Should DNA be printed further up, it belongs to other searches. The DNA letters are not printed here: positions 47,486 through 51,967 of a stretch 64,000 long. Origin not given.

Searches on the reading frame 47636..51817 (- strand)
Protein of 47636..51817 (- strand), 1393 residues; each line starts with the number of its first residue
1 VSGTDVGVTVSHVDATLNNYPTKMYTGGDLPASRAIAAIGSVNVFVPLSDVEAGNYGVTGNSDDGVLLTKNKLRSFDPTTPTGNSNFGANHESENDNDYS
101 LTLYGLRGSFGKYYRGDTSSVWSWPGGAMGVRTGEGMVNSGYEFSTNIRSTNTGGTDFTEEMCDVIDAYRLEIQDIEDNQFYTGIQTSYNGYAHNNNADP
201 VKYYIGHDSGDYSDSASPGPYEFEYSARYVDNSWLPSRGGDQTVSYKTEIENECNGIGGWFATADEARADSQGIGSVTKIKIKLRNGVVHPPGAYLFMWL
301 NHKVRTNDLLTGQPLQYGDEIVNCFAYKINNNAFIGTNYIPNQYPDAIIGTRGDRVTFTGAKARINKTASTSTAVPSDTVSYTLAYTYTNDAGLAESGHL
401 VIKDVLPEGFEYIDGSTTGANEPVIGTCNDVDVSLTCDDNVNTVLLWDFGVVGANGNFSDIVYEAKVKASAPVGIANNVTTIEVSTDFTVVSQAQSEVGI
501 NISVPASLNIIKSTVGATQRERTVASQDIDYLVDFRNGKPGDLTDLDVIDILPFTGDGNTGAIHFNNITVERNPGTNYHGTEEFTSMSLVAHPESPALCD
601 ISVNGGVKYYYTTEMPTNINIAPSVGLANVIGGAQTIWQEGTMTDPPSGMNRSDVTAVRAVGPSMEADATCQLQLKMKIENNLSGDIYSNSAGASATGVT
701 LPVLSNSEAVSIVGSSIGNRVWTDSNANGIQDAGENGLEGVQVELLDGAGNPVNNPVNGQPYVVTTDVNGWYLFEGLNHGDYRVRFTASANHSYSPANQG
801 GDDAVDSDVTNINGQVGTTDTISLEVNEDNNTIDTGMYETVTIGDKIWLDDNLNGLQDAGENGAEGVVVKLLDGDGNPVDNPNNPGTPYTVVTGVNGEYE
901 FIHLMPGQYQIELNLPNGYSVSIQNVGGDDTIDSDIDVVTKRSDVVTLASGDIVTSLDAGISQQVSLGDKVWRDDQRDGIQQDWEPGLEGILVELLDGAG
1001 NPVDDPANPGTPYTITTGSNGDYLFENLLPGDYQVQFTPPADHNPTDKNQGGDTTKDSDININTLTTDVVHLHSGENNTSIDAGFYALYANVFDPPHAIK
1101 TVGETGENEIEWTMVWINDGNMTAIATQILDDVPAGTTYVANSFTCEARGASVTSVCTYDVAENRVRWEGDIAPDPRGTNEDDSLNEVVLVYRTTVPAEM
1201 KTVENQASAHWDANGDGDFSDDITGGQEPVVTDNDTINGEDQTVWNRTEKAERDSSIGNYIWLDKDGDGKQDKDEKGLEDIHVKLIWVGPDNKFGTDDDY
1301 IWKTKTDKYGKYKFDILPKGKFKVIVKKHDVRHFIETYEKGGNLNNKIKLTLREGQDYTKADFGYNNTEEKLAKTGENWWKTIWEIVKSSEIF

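Call 81: search_protein_families(library=ncbifam, proteins=[window:47636-51817:-], max_evalue=1e-10)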
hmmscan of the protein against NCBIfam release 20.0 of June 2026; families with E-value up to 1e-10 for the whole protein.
window:47636-51817:- (1393 aa): 3 families
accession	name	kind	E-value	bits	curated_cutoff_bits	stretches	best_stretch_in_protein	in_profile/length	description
NF000535.3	MSCRAMM_SdrC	exception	2.7e-54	184.6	1700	3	716-877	498-644/963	MSCRAMM family adhesin SdrC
NF012181.0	MSCRAMM_SdrD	exception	2.4e-48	164.4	2500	1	943-1087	660-789/1379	MSCRAMM family adhesin SdrD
TIGR01451.2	B_ant_repeat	repeat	4.6e-12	45.8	24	0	367-418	1-49/53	DUF11 type repeat protein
